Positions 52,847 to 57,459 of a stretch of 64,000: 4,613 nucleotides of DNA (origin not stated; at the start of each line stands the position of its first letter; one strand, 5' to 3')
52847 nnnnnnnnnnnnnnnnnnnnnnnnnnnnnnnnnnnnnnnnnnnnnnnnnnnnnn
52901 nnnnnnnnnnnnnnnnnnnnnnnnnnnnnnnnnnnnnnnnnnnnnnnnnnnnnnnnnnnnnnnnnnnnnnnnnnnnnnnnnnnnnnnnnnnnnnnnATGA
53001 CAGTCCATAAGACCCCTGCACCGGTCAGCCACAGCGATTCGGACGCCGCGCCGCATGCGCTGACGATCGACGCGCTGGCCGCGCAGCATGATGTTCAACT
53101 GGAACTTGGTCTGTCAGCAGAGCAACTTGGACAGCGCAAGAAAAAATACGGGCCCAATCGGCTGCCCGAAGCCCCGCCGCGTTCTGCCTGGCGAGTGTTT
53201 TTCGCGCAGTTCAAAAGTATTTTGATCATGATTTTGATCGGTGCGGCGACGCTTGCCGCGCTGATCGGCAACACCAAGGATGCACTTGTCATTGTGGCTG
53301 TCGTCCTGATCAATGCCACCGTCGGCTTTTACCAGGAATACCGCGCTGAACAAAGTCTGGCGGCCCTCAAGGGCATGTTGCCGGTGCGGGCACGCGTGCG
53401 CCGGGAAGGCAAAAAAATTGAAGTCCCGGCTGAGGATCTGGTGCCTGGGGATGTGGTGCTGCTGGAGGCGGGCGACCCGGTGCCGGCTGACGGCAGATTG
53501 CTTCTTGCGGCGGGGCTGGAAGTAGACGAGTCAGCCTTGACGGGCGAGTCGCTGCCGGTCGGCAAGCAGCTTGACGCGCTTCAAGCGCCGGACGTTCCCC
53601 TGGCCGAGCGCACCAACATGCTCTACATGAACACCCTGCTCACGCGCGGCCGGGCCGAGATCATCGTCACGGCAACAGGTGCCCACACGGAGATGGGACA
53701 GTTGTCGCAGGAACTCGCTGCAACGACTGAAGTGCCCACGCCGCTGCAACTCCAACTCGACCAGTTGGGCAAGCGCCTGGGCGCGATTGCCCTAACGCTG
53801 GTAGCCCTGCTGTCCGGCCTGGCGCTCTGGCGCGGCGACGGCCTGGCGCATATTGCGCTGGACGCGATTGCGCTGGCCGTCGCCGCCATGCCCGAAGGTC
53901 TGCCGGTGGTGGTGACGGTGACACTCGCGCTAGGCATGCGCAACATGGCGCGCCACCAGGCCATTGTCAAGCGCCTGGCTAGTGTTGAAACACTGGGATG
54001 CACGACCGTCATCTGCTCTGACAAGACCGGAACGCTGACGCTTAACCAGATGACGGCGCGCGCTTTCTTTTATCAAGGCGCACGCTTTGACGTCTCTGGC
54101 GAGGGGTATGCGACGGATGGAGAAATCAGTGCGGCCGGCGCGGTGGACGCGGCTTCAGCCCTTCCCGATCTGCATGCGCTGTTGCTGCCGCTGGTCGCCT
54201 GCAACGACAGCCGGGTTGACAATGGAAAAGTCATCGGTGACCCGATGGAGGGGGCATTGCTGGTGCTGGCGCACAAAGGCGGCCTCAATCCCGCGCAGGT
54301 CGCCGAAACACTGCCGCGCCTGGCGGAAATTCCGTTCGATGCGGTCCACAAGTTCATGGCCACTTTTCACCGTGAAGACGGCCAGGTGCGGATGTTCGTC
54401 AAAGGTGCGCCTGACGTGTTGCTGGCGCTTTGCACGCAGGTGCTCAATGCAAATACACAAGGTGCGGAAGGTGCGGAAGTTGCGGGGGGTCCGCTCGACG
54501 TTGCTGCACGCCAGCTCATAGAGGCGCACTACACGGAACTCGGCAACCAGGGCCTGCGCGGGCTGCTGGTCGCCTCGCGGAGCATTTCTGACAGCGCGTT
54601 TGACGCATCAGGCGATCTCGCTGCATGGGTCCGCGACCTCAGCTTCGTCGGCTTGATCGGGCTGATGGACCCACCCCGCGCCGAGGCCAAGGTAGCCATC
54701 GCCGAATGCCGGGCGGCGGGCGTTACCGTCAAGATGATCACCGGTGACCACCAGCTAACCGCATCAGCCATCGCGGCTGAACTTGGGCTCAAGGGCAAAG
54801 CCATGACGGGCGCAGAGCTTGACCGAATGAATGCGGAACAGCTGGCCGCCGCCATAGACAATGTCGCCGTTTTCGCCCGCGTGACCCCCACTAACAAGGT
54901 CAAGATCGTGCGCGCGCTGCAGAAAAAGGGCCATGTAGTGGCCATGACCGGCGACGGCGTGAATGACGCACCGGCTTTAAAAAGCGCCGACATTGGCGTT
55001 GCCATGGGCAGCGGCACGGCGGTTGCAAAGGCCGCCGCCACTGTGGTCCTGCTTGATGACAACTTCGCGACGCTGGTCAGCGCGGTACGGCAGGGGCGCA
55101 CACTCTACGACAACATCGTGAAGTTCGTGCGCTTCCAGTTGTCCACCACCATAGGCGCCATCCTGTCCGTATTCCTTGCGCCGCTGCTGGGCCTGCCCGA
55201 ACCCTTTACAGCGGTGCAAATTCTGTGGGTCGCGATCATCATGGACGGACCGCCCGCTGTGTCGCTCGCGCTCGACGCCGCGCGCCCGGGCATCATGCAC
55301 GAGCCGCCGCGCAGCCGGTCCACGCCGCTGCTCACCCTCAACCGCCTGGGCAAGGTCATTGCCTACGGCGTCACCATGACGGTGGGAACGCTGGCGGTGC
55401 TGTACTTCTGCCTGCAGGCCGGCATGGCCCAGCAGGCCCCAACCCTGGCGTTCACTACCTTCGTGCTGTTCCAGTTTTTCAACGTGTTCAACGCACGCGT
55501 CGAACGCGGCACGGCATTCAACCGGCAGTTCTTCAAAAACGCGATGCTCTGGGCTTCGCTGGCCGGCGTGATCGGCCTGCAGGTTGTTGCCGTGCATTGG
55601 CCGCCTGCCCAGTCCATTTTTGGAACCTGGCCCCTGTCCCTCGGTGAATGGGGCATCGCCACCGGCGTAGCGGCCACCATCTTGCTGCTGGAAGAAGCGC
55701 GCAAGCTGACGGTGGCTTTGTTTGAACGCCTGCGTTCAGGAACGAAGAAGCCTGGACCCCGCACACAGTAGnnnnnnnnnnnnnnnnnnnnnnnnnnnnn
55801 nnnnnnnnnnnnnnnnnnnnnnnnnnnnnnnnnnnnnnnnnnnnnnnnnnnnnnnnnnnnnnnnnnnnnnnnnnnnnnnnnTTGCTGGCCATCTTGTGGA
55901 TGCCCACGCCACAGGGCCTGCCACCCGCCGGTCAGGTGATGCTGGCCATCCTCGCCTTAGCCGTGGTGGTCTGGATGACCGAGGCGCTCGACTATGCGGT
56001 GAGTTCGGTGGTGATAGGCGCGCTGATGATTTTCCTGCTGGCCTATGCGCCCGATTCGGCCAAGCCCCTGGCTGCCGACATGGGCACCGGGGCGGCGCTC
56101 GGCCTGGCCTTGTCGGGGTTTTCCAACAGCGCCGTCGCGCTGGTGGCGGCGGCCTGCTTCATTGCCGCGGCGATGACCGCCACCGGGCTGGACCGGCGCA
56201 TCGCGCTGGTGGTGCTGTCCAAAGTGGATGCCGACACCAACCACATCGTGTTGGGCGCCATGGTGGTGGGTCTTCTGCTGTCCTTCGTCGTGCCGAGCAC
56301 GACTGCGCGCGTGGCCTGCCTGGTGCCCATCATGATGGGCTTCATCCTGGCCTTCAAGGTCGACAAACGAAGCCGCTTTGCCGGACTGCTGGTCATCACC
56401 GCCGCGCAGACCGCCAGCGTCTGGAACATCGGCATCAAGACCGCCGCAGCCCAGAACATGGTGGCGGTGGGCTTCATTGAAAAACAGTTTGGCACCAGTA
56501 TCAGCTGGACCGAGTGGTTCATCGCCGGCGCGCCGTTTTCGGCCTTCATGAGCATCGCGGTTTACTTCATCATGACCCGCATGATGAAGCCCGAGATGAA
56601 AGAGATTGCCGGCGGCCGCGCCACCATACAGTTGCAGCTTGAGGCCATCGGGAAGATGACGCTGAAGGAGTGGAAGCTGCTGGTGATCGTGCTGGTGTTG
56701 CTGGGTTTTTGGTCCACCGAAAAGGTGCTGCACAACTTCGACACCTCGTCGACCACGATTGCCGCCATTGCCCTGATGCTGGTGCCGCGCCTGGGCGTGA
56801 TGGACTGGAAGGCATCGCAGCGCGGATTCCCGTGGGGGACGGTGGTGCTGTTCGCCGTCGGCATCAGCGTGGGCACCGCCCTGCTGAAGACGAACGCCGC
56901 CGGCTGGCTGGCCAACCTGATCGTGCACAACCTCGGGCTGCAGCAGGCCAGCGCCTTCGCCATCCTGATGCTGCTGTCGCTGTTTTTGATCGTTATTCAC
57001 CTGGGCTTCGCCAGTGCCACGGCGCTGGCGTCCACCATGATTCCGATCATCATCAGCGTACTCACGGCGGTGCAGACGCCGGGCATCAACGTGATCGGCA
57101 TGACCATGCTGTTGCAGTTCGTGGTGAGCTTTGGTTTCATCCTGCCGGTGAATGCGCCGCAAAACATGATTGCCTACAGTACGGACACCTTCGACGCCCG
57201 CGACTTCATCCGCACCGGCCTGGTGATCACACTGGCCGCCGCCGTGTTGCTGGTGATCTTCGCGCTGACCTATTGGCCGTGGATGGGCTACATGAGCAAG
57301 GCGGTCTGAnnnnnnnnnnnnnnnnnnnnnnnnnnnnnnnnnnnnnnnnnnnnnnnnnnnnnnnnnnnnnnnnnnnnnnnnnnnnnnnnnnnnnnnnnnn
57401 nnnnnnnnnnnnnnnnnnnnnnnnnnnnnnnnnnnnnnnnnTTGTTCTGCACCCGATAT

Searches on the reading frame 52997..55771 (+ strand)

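Call 46: search_protein_families(library=pfam, proteins=[window:52997-55771:+], max_evalue=0.00001)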
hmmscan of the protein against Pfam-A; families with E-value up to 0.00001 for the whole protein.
window:52997-55771:+ (924 aa): 6 families
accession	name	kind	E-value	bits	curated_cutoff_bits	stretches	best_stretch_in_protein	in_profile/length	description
PF00122.25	E1-E2_ATPase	-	4.4e-53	179.9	28.1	1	127-320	2-181/181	E1-E2 ATPase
PF00689.26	Cation_ATPase_C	-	2.4e-48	164.7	27.3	1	734-904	1-174/175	Cation transporting ATPase, C-terminus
PF13246.12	Cation_ATPase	-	2e-20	73.1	21.7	1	402-482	3-91/91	Cation transport ATPase (P-type)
PF00690.31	Cation_ATPase_N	-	7.4e-19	67.6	20.4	1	20-86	2-68/69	Cation transporter/ATPase, N-terminus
PF00702.32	Hydrolase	-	7e-18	66.1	26.4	1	528-665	68-191/191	haloacid dehalogenase-like hydrolase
PF08282.18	Hydrolase_3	-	3.6e-06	27.3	20.9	0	643-689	201-247/255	haloacid dehalogenase-like hydrolase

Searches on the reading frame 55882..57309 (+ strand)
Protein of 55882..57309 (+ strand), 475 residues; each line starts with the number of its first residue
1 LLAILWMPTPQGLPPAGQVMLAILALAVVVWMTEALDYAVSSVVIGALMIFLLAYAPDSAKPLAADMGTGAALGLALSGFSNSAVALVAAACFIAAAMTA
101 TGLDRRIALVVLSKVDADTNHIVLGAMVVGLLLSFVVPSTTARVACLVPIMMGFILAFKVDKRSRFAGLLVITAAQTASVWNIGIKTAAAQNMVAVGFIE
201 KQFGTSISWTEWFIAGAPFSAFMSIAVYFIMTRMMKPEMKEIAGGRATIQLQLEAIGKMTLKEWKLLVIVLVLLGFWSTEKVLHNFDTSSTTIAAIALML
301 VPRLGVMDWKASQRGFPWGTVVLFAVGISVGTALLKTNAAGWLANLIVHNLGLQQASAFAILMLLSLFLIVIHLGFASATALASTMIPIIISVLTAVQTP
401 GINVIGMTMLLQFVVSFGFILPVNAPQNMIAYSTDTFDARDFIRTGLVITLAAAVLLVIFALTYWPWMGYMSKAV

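Call 47: search_protein_families(library=pfam, proteins=[window:55882-57309:+], max_evalue=0.00001)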
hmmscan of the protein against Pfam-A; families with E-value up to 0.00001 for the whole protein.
window:55882-57309:+ (475 aa): 2 families
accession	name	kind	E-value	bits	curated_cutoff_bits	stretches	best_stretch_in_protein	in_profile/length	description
PF00939.25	Na_sulph_symp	-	1.1e-99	335.1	27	1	1-470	14-471/472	Sodium:sulfate symporter transmembrane region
PF03600.22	CitMHS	-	9.1e-27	94.5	31.9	1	29-399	2-323/336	Citrate transporter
